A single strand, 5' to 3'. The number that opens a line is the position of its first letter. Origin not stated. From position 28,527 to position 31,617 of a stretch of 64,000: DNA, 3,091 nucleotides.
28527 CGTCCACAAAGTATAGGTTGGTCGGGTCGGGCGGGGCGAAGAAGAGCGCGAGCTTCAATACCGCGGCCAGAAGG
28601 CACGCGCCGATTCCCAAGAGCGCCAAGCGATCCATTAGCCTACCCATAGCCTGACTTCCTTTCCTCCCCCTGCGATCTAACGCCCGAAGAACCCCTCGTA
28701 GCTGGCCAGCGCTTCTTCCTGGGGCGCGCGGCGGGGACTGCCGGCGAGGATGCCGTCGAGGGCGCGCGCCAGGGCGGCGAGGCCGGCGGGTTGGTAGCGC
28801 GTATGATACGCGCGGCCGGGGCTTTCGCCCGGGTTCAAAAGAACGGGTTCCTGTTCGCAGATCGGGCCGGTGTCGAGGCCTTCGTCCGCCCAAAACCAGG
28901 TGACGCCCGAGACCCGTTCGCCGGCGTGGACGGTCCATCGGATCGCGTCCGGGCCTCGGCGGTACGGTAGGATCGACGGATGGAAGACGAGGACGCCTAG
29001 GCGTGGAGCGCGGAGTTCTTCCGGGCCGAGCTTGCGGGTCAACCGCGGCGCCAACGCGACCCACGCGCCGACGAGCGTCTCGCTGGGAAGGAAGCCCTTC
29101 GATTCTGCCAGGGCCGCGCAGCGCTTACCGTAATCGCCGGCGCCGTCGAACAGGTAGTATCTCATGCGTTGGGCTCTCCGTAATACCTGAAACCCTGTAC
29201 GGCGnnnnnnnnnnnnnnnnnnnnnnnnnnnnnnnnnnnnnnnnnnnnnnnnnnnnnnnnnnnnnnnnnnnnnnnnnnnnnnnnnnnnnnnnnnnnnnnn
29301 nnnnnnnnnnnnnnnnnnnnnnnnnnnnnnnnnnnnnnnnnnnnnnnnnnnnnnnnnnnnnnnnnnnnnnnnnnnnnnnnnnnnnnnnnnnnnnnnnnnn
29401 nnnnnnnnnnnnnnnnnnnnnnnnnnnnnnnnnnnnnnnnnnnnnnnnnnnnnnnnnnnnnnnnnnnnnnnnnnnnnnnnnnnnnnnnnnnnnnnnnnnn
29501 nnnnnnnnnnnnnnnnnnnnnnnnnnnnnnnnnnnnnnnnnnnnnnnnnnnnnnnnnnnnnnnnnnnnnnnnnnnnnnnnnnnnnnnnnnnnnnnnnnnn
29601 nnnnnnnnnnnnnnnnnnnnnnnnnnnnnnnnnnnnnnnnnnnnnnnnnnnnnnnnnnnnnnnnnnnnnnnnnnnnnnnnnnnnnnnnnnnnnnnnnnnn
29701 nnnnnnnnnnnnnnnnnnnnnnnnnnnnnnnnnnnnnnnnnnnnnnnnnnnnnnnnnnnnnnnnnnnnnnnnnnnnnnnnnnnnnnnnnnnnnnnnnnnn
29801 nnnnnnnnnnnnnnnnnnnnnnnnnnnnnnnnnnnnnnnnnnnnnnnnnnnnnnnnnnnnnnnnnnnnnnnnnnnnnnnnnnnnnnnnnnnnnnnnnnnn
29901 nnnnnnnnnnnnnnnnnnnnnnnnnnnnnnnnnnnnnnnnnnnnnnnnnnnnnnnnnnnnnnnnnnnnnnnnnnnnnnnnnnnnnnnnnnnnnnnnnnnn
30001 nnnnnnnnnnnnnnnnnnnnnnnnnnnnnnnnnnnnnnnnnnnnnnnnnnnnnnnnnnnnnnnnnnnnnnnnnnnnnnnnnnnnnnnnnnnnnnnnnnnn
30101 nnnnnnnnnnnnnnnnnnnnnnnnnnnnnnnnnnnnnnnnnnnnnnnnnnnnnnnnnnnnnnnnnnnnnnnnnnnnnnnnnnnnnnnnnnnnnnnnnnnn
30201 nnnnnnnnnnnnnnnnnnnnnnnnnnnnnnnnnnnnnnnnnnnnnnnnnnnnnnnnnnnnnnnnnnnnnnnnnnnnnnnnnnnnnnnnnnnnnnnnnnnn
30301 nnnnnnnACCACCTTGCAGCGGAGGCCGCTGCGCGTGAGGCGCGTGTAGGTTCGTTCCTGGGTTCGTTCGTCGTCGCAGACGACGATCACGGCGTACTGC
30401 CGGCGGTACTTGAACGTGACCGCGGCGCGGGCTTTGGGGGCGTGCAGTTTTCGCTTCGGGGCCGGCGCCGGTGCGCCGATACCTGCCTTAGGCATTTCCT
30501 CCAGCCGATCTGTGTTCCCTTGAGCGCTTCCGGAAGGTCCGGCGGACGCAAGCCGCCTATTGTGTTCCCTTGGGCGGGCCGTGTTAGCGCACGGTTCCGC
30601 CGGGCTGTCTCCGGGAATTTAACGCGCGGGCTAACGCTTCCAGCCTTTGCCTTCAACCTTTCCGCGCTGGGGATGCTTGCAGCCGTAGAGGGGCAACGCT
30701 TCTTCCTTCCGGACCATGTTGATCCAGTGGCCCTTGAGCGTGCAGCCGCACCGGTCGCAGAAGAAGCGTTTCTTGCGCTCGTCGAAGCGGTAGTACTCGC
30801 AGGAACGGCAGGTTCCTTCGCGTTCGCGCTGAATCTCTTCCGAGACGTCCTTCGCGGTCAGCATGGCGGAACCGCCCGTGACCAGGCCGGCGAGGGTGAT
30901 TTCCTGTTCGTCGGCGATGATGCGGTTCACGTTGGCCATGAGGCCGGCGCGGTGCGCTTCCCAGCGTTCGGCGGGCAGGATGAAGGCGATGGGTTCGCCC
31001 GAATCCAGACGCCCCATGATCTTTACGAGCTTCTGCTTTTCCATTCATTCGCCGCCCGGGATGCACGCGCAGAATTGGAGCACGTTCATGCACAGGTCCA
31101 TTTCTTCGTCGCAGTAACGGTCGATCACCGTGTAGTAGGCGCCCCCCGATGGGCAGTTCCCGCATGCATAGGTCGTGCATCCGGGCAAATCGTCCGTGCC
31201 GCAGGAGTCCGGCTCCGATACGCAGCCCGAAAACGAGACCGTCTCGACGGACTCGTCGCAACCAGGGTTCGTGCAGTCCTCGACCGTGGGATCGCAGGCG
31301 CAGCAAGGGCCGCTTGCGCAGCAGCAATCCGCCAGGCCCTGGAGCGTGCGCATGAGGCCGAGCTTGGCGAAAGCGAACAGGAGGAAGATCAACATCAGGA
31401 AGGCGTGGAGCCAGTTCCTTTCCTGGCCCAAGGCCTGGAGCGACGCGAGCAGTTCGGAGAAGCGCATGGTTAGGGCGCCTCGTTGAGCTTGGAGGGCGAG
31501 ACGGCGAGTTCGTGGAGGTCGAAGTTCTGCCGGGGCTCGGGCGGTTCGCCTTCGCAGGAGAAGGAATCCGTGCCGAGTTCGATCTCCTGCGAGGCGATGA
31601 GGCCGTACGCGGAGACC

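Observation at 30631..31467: Membrane-anchored 18-cysteine protein (CCC, CCAC clusters) next to a Cys4 zinc-ribbon protein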

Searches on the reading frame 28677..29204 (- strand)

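Call 6: search_protein_families(library=pfam, max_evalue=0.1, proteins=[window:28677-29204:-])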
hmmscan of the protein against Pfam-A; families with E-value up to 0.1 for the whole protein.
window:28677-29204:- (175 aa): 2 families
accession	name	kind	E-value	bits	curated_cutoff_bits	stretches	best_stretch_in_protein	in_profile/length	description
PF00551.24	Formyl_trans_N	-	6.3e-16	59.1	26.1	1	54-144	87-176/181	Formyl transferase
PF14813.11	NADH_B2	-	0.082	13.2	25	0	80-105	7-33/69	NADH dehydrogenase 1 beta subcomplex subunit 2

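Call 7: search_protein_families(library=phrogs, max_evalue=0.1, proteins=[window:28677-29204:-])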
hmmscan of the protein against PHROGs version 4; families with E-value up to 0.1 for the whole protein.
window:28677-29204:- (175 aa): 1 family
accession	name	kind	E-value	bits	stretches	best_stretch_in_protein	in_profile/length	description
phrog_9240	-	moron, auxiliary metabolic gene and host takeover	3.9e-22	79.9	1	54-171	80-198/199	cyanobacterial phosphoribosylglycinamide formyltransferase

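Call 54: search_protein_families(library=ncbifam, max_evalue=0.1, proteins=[window:28677-29204:-])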
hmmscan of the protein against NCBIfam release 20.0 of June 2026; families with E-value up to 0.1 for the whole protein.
window:28677-29204:- (175 aa): 7 families
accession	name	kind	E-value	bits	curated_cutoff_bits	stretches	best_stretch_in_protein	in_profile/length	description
TIGR00460.1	fmt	equivalog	7e-13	48.4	201.5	1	64-169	97-201/315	methionyl-tRNA formyltransferase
NF005414.0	PRK06988.1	equivalog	1.3e-11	44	316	1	62-171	93-201/311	formyltransferase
TIGR00639.1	PurN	equivalog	3e-09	36.7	150.1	1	59-153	92-185/192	phosphoribosylglycinamide formyltransferase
NF005998.1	PRK08125.1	equivalog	5.8e-08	31.6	777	1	62-171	91-199/649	bifunctional UDP-4-amino-4-deoxy-L-arabinose formyltransferase/UDP-glucuronic acid oxidase ArnA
TIGR00655.1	PurU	equivalog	0.0093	15.6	285.95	1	61-122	175-236/280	formyltetrahydrofolate deformylase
NF005755.0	PRK07579.1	equivalog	0.012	15.4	238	1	74-156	91-171/245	dTDP-4-amino-4,6-dideoxyglucose formyltransferase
NF004684.0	PRK06027.1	subfamily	0.022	14.4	223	1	68-120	187-239/286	formyltetrahydrofolate deformylase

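Call 95: search_protein_families(library=padloc, max_evalue=0.01, proteins=[window:28677-29204:-])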
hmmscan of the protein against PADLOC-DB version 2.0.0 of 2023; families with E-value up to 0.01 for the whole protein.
window:28677-29204:- (175 aa): 0 families

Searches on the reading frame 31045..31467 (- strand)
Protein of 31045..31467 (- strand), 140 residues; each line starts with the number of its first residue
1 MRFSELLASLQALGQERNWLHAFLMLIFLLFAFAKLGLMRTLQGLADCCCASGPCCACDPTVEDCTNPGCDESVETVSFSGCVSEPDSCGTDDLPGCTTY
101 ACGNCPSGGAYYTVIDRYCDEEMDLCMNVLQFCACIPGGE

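Call 6: search_protein_families(library=pfam, max_evalue=0.1, proteins=[window:31045-31467:-])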
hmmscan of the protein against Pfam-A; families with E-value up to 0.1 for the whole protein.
window:31045-31467:- (140 aa): 0 families

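Call 7: search_protein_families(library=phrogs, max_evalue=0.1, proteins=[window:31045-31467:-])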
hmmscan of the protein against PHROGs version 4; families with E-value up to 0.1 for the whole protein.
window:31045-31467:- (140 aa): 0 families

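Call 8: find_homologous_proteins(query=window:31045-31467:-, max_evalue=0.01)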
Query window:31045-31467:- (140 aa): 1 proteins with E <= 0.01 among 27 candidates.
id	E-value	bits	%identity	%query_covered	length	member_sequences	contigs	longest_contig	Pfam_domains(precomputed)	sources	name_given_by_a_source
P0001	1.8e-91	322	100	100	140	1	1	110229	-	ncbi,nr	ncbi:MAG: hypothetical protein KIS92_00800 [Planctomycetota bacterium]|nr:hypothetical protein [Plan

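Call 12: find_encoding_contigs(protein=P0001, flank=10000)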
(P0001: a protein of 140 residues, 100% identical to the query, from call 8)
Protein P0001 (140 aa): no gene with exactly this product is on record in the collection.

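Call 19: search_protein_representatives(protein=window:31045-31467:-)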
Query: 140 residues. Proteins with E-value up to 0.001 (for the whole library): 1; up to 1e-10: 1; up to 1e-30: 1. The best 1 are listed.
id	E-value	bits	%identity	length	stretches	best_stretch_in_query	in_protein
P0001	5.7e-92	321.8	100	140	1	1-140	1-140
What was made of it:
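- Tried and rejected: Homology searches for A, by word index and by full phmmer over 1.8 billion representatives, found only A itself (calls 8, 19).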

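Call 43: search_solved_structures(query=A5, max_evalue=10, show_alignments=2)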
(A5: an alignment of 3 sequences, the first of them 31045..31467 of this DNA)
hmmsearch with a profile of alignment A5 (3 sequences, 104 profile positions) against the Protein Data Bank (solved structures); distinct sequences matched with E-value up to 10: 0.
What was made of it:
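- On Metallothionein (bacterial, Pfam Metallothio_Pro and relatives): The A-family profile has no PDB match at E<=10 (call 43).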

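Call 50: predict_structure(protein=window:31045-31467:-)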
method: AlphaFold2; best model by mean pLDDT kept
length: 140 residues; sequences in the alignment: 1
mean_pLDDT: 50.3   pTM: 0.24
mean pLDDT of the five models: 50.3, 49.9, 49.6, 47.1, 46.9
residues with pLDDT >= 90: 0; 70-90: 22; 50-70: 23; < 50: 95
segments of 3 or more residues with pLDDT < 50: 41-116, 125-140
pLDDT, mean of each block of 10 residues (from residue 1): 68 66 83 68 43 41 42 38 36 36 43 47 50 42
secondary structure, 60 per line:
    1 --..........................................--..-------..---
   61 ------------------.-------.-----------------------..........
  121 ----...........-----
elements in order: H3-44 E111-120 E125-135
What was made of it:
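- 31354..31467 (-): Codons 1-38 of A: an N-terminal extension with a hydrophobic helix (aa 18-38), found only in this copy. AlphaFold2 helix over aa 3-44 (call 50).
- Checked: AlphaFold2 models one long helix over aa 3-44 (call 50).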

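Call 54: search_protein_families(library=ncbifam, max_evalue=0.1, proteins=[window:31045-31467:-])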
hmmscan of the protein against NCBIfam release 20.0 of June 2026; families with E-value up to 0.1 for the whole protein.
window:31045-31467:- (140 aa): 0 families

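Call 95: search_protein_families(library=padloc, max_evalue=0.01, proteins=[window:31045-31467:-])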
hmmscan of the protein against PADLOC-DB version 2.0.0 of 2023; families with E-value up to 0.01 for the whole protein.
window:31045-31467:- (140 aa): 0 families
